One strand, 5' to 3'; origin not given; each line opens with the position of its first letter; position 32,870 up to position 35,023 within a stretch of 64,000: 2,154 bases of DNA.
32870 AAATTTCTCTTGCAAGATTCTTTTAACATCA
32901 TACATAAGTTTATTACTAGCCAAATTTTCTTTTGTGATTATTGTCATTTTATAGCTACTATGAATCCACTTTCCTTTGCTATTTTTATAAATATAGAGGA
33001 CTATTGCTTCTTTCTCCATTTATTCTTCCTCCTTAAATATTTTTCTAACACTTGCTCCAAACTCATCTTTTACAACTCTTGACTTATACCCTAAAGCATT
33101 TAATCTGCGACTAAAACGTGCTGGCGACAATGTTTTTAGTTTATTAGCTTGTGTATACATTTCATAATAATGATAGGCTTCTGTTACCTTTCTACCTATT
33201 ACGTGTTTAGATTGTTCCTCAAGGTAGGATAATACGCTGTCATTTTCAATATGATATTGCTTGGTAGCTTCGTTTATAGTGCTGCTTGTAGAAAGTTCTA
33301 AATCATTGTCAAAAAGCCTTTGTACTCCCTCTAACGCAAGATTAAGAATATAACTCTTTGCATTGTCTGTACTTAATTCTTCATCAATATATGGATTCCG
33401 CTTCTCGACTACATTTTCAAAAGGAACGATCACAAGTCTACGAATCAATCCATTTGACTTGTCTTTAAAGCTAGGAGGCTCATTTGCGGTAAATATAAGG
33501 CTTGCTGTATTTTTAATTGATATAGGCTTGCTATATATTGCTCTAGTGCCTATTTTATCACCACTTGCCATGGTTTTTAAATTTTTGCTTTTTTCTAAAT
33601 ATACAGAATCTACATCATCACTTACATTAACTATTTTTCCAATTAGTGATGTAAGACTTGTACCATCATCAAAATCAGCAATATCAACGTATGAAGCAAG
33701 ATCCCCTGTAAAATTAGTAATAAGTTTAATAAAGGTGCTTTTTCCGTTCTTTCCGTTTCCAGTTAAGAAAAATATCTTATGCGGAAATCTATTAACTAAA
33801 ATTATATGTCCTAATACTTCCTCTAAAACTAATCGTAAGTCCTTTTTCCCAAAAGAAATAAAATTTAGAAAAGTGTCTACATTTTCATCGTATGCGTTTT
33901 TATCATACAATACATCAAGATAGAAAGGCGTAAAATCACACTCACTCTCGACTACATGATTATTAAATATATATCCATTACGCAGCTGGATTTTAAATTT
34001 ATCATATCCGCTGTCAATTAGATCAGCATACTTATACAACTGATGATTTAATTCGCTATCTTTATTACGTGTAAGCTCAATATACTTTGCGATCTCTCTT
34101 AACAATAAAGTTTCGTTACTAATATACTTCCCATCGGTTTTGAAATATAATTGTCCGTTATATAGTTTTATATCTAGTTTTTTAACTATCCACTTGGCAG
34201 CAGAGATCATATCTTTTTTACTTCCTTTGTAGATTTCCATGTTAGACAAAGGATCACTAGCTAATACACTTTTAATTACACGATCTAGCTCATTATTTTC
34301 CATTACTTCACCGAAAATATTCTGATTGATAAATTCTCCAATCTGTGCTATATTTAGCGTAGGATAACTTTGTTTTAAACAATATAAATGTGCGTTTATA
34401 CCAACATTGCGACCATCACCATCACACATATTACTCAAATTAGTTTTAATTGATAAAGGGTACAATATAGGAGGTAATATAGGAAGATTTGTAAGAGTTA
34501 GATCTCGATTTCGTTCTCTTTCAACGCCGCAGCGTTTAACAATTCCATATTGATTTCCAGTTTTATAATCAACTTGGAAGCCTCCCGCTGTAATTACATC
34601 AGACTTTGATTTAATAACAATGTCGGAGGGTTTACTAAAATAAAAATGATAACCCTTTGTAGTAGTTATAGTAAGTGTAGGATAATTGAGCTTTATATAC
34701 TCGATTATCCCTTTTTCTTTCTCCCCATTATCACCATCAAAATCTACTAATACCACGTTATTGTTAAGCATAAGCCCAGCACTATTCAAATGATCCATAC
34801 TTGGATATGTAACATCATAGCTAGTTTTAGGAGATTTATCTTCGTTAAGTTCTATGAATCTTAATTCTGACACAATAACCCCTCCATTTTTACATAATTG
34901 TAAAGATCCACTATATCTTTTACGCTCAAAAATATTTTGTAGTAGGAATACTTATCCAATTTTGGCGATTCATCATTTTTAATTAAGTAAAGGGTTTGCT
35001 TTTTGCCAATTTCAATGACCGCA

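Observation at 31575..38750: Compact integrative island that looks like a packaging-less phage satellite (PICI-like)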

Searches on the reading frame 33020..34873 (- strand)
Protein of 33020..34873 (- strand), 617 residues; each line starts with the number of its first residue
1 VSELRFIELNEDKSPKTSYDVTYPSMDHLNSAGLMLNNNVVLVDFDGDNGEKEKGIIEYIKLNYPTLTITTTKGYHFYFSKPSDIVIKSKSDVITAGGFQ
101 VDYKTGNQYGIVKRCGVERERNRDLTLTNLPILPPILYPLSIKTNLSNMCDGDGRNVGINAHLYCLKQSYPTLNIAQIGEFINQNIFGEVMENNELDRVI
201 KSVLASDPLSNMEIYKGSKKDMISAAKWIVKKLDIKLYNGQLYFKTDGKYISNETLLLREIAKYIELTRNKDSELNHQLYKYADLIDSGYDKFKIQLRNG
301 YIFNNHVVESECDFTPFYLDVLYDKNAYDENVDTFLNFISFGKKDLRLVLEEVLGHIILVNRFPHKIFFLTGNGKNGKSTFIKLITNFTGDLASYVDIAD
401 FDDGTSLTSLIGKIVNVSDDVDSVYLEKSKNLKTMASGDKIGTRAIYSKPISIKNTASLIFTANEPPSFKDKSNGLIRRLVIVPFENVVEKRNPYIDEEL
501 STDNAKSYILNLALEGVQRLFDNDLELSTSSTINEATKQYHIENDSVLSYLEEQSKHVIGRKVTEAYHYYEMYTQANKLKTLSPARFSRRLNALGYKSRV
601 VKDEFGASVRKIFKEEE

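Call 4: search_protein_families(library=pfam, proteins=[window:33020-34873:-], max_evalue=0.01)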
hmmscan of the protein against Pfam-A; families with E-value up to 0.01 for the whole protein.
window:33020-34873:- (617 aa): 1 family
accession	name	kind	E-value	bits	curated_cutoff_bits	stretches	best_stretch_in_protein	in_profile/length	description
PF19263.5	DUF5906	-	1.2e-14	55.4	27.6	1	370-479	1-114/114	Family of unknown function (DUF5906)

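Call 15: search_protein_families(library=phrogs, proteins=[window:33020-34873:-], max_evalue=0.01)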
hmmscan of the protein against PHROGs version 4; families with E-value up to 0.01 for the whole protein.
window:33020-34873:- (617 aa): 12 families
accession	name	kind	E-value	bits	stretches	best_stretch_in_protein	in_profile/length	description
phrog_864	-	DNA, RNA and nucleotide metabolism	1.1e-94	319.8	1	13-602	23-609/1064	DNA primase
phrog_7601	-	unknown function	2e-48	166.3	1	359-602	13-261/289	-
phrog_1156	-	DNA, RNA and nucleotide metabolism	1.2e-42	147.5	1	294-609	483-817/855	DNA primase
phrog_6088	-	DNA, RNA and nucleotide metabolism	3.6e-35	122.6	1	313-599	454-750/772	DNA primase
phrog_1829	-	DNA, RNA and nucleotide metabolism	1.4e-33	117.1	1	291-592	427-734/772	DNA primase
phrog_2478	-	DNA, RNA and nucleotide metabolism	8.8e-23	81.3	1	320-595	537-822/854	DNA polymerase/primase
phrog_1883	-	DNA, RNA and nucleotide metabolism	1.6e-22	80.7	1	334-602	460-737/756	DNA helicase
phrog_16213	-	DNA, RNA and nucleotide metabolism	2.4e-11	43.6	1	350-492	381-525/732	DNA primase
phrog_16950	-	DNA, RNA and nucleotide metabolism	6.7e-10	38.5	1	349-578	543-790/843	DNA primase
phrog_2249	-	DNA, RNA and nucleotide metabolism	2.6e-09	37.3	1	370-591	531-756/802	DNA primase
phrog_4210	-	DNA, RNA and nucleotide metabolism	5.1e-06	25.6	1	282-613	97-425/1304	DNA polymerase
phrog_12939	-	DNA, RNA and nucleotide metabolism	6.7e-06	27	1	333-452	181-302/368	DNA primase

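Call 16: find_homologous_proteins(query=window:33020-34873:-, max_evalue=1e-10)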
Query window:33020-34873:- (617 aa): 1328 proteins with E <= 1e-10 among 8000 candidates; the best 120 are listed.
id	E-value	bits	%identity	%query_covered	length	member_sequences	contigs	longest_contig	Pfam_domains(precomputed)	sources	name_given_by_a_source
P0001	0.0e+0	1369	100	100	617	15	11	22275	PF19263.6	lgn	-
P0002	4.7e-273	925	68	99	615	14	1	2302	PF19263.6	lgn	-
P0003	3.0e-217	741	58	97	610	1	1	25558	PF19263.6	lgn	-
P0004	5.8e-216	737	58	99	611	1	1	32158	PF19263.6,PF03288.23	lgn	-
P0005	2.3e-215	735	56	99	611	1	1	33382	PF19263.6,PF03288.23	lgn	-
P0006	3.0e-215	734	57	99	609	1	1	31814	PF19263.6,PF03288.23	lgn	-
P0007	7.1e-215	733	56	99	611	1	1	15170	PF19263.6,PF03288.23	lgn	-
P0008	8.5e-215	733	57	99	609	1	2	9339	PF19263.6,PF03288.23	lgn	-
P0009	1.6e-214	732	57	99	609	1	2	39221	PF19263.6,PF03288.23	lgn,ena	-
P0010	1.8e-214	732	57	99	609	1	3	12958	PF19263.6,PF03288.23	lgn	-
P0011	2.3e-214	731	58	97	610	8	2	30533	PF19263.6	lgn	-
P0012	2.5e-214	731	57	100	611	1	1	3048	PF19263.6,PF03288.23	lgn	-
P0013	5.1e-214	730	58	96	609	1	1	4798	PF19263.6,PF03288.23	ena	-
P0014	6.8e-214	730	57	99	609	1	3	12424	PF19263.6,PF03288.23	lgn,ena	-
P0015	6.9e-214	730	56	99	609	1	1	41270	PF19263.6,PF03288.23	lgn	-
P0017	9.7e-214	729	58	96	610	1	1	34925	PF19263.6,PF09250.17,PF03288.23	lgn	-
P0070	8.5e-211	720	57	96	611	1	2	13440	PF19263.6,PF09250.17,PF03288.23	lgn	-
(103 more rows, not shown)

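Call 17: find_encoding_contigs(protein=P0001, flank=10000, max_places=10)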
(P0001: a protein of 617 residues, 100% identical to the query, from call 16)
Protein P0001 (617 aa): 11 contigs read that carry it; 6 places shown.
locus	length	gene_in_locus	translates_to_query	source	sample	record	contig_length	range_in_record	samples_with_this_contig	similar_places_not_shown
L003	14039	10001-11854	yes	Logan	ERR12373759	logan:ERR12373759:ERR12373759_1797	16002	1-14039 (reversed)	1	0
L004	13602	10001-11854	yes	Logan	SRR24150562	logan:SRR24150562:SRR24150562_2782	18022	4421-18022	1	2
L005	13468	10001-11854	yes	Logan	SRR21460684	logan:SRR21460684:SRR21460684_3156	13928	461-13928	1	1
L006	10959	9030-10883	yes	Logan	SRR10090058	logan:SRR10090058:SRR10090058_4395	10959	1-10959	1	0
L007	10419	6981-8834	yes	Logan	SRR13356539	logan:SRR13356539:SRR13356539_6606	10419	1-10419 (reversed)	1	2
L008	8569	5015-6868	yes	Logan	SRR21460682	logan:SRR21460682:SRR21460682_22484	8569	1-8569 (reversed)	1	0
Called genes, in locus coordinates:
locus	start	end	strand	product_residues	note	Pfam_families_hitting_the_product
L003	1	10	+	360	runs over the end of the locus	PF02661:Fic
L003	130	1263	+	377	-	PF13651:EcoRI_methylase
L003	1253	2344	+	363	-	PF03235:GmrSD_N, PF01844:HNH, PF14279:HNH_5 (weak)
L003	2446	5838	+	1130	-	PF20693:YobI-ATPase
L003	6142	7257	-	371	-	PF14657:Arm-DNA-bind_4, PF00589:Phage_integrase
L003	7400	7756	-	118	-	-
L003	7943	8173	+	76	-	PF01381:HTH_3, PF13560:HTH_31 (weak)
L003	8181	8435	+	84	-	-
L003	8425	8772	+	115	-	PF06356:DUF1064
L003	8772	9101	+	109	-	-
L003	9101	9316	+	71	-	-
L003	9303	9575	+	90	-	-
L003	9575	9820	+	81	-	-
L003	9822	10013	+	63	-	-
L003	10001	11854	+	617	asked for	PF19263:DUF5906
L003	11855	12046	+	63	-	-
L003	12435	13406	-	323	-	PF23750:RsgI_M (weak)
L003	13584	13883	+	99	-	-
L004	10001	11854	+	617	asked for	PF19263:DUF5906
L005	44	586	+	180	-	PF20122:DUF6512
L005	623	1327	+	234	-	PF02661:Fic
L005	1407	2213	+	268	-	-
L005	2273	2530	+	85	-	-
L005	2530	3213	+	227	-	PF00849:PseudoU_synth_2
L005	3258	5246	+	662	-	PF17191:RecG_wedge, PF04851:ResIII, PF00270:DEAD, PF00271:Helicase_C, PF19833:RecG_dom3_C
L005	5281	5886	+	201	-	PF06161:DUF975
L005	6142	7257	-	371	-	PF14657:Arm-DNA-bind_4, PF00589:Phage_integrase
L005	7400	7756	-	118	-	-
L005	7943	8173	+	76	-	PF01381:HTH_3, PF13560:HTH_31 (weak)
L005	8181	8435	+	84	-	-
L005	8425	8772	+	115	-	PF06356:DUF1064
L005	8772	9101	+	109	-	-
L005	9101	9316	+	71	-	-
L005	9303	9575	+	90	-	-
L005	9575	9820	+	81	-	-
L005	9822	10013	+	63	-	-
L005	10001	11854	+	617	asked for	PF19263:DUF5906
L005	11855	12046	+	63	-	-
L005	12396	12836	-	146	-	-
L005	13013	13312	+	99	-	-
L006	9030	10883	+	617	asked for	PF19263:DUF5906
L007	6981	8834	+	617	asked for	PF19263:DUF5906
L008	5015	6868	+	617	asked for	PF19263:DUF5906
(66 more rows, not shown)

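Call 18: find_encoding_contigs(protein=P0005, flank=10000, max_places=3)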
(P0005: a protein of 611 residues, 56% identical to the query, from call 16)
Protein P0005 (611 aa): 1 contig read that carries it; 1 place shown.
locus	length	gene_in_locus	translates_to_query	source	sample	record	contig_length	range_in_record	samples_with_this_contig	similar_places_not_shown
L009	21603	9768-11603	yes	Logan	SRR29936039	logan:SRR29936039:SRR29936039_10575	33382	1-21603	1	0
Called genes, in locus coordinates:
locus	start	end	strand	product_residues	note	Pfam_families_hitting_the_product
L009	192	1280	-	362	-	PF00589:Phage_integrase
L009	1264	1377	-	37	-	-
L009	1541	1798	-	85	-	PF00717:Peptidase_S24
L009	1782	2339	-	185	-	PF01381:HTH_3 (weak), PF13443:HTH_26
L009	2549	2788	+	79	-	PF12844:HTH_19 (weak), PF13560:HTH_31, PF01381:HTH_3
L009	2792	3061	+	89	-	-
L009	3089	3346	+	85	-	-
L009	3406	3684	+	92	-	-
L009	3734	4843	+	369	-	PF00176:SNF2-rel_dom (faint), PF04851:ResIII (faint), PF00271:Helicase_C (weak)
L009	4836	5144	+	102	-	-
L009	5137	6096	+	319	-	PF09588:YqaJ (weak)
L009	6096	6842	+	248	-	PF13479:AAA_24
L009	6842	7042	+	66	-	-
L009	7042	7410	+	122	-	-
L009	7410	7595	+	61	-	-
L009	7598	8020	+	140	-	PF05037:DUF669 (weak)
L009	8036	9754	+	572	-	-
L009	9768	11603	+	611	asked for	PF19263:DUF5906, PF03288:Pox_D5 (weak)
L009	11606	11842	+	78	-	-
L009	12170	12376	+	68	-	-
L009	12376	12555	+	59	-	-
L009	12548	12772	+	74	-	-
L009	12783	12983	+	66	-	-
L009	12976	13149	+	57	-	-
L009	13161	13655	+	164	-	-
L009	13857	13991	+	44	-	-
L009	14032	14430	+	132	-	PF03592:Terminase_2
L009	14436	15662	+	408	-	PF04466:Terminase_3, PF03237:Terminase_6N, PF17288:Terminase_3C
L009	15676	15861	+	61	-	-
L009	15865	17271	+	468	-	PF05133:SPP1_portal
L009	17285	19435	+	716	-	PF04233:Phage_Mu_F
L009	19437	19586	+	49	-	-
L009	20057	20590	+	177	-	PF14265:DUF4355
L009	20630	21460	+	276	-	-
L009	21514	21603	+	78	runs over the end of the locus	PF07498:Rho_N (weak)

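Call 21: search_dna_similar(query=window:33020-34873:-, collection=phages, mode=protein, max_rows=25)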
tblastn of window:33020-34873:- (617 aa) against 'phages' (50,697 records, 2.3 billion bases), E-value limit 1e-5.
Records with a match: 1293; places in all: 1294; records where one place covers at least 80% of the query: 16.
Best place of each record, by identity: <60% 1293.
By first word of the organism name: Streptococcus 429; Mycobacterium 262; Enterococcus 130; Gordonia 78; Arthrobacter 70; Microbacterium 47; Streptomyces 42; Bacteriophage 24; Listeria 22; Lactobacillus 17; and 56 more.
By host as written in the record: Mycobacterium smegmatis mc2 155 184; Streptococcus thermophilus 102; - 89; Gordonia terrae 3612 50; Arthrobacter globiformis B-2979 45; Enterococcus faecalis 41; Mycobacterium smegmatis mc#155 40; Microbacterium foliorum NRRL B-24224 26; and 404 more.
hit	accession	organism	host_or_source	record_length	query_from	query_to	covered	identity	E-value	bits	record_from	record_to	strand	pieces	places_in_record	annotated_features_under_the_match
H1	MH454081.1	Paenibacillus phage LincolnB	Paenibacillus larvae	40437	21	602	94%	29.1%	8e-52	198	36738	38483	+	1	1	DNA primase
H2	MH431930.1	Paenibacillus phage Wanderer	Paenibacillus larvae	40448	21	602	94%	29.1%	8e-52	198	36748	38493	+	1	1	DNA primase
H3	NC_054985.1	Paenibacillus phage Wanderer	Paenibacillus larvae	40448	21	602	94%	29.1%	8e-52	198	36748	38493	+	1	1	DNA primase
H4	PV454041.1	Staphylococcus phage HHU-22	Staphylococcus sp.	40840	25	610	95%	28.5%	5e-46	181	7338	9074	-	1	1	DNA primase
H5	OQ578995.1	Staphylococcus phage phiST9-C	Staphylococcus aureus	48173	1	586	95%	28.2%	1e-54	207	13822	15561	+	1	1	hypothetical protein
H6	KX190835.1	Bacillus phage vB_BtS_BMBtp15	Bacillus thuringiensis BGSC 4AE1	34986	35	602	92%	28.9%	1e-44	177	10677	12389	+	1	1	primase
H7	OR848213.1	Listeria phage LM 4-14-1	Listeria monocytogenes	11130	29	593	92%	28.3%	1e-38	159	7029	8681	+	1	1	record has no annotation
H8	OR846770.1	Listeria phage LM 4-11-1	Listeria monocytogenes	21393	29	593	92%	28.3%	1e-38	159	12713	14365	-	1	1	record has no annotation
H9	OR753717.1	Mycoplasmopsis phage vB_Mfe_PMF329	Mycoplasmopsis felis MF329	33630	1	616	100%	25.3%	4e-26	120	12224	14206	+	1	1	DNA primase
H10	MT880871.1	Staphylococcus phage PI-Sepi-HH2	Staphylococcus epidermidis HD21-2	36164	23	594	93%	27.1%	3e-39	160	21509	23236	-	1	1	hypothetical protein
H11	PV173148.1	Enterococcus phage vB_CECAV_04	Enterococcus cecorum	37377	10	588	94%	26.2%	6e-35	147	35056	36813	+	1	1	DNA primase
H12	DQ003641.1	Listeria phage P35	Listeria monocytogenes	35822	6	570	92%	25.9%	2e-38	158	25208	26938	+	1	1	gp34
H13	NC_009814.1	Listeria phage P35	Listeria monocytogenes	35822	6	570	92%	25.9%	2e-38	158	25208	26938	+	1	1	DNA primase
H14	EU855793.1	Listeria phage P40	Listeria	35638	13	573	91%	26.0%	2e-35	149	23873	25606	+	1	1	gp32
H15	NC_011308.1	Listeria phage P40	Listeria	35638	13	573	91%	26.0%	2e-35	149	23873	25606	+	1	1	DNA primase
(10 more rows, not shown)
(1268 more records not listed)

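Call 22: find_related_loci(query=window:33020-34873:-, collection=viral_contigs, flank=10000)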
Query window:33020-34873:- (617 aa) in viral_contigs; peptide patterns used: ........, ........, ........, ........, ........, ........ (x = any residue, [..] = any of these).
3 stretches matched a pattern, but none encodes a relative of the query by tblastn (E <= 1e-3).

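Call 37: search_protein_families(library=padloc, proteins=[L005:12396-12836:-, L003:12435-13406:-, window:33020-34873:-], max_evalue=0.01)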
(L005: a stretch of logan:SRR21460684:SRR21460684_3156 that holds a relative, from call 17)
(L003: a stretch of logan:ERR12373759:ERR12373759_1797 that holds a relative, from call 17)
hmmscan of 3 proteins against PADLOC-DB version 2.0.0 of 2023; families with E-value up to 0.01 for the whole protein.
L005:12396-12836:- (146 aa): 0 families

L003:12435-13406:- (323 aa): 0 families

window:33020-34873:- (617 aa): 0 families

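Call 38: search_protein_families(library=ncbifam, proteins=[L005:12396-12836:-, L003:12435-13406:-, window:33020-34873:-], max_evalue=0.01)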
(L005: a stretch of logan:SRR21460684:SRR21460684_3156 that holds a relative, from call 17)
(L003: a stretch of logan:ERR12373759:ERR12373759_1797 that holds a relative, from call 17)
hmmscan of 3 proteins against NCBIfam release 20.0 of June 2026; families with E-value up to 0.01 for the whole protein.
L005:12396-12836:- (146 aa): 0 families

L003:12435-13406:- (323 aa): 1 family
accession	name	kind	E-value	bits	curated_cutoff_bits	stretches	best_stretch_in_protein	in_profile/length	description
NF040938.1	KDG_KDGal_kin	equivalog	0.00011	21.4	400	1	105-187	143-224/305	bifunctional 2-dehydro-3-deoxygluconokinase/2-dehydro-3-deoxygalactonokinase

window:33020-34873:- (617 aa): 3 families
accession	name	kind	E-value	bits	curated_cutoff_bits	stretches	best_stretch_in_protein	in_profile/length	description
TIGR01613.1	primase_Cterm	subfamily_domain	1.5e-45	155.4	108.7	1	311-587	23-304/304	phage/plasmid primase, P4 family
NF011296.0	PRK14709.1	subfamily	1e-21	77.2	613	1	332-599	172-446/469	hypothetical protein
NF005477.0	PRK07078.1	subfamily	4.8e-19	68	1014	1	334-592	460-724/759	hypothetical protein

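Call 51: search_protein_families(library=pfam, proteins=[L005:12396-12836:-, L003:12435-13406:-], max_evalue=5)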
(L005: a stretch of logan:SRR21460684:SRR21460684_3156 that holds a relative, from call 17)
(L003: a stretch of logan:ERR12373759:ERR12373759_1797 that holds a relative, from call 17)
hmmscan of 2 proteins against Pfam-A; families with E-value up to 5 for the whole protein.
L005:12396-12836:- (146 aa): 0 families

L003:12435-13406:- (323 aa): 5 families
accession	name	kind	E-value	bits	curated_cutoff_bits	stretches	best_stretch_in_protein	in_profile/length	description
PF23750.1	RsgI_M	-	1.9e-06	29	25.3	1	61-175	2-121/133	Anti-sigma factor RsgI-like central domain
PF19592.4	DUF6097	-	0.0084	16.7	27.5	1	10-83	57-132/152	Family of unknown function (DUF6097)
PF19036.6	Fuz_longin_1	-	0.046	14.4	26.1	1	11-55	74-118/125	First Longin domain of FUZ, MON1 and HPS1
PF04647.20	AgrB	-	0.093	12.5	23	1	3-36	128-160/185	Accessory gene regulator B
PF04383.19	KilA-N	-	0.37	11.1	23.8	1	134-220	19-103/107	KilA-N domain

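Call 60: find_encoding_contigs(protein=P0003, flank=10000, max_places=2)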
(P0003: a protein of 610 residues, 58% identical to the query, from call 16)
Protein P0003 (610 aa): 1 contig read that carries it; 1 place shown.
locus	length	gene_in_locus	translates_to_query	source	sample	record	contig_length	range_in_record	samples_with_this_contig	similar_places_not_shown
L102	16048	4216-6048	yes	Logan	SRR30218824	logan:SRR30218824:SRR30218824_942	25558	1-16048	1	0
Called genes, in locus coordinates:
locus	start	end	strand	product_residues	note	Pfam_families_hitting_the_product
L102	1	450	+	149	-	?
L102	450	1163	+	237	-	PF13479:AAA_24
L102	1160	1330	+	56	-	-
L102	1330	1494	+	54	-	-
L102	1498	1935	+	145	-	-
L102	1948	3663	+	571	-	-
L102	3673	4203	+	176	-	-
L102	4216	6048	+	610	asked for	PF19263:DUF5906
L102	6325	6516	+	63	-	-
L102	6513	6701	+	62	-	-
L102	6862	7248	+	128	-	PF25682:Phage_VG64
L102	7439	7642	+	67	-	-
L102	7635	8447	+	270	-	PF05621:TniB (faint), PF13191:AAA_16 (faint), PF23569:NBD_SMAX1 (weak), PF00004:AAA, PF17871:AAA_lid_9 (weak)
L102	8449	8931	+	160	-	-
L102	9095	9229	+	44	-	-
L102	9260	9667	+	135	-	PF03592:Terminase_2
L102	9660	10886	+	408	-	PF04466:Terminase_3, PF03237:Terminase_6N, PF17288:Terminase_3C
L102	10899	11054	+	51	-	-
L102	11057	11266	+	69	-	-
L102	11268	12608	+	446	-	PF05133:SPP1_portal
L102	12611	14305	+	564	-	PF04233:Phage_Mu_F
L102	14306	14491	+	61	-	-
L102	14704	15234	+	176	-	PF14265:DUF4355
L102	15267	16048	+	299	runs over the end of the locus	-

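Call 74: search_solved_structures(query=window:33020-34873:-, max_evalue=0.01)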
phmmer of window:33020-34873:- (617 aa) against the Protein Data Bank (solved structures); distinct sequences matched with E-value up to 0.01: 1.
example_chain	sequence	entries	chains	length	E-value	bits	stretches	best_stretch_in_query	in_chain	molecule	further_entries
7ola_A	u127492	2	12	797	1.5e-20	76.6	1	243-590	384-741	DNA primase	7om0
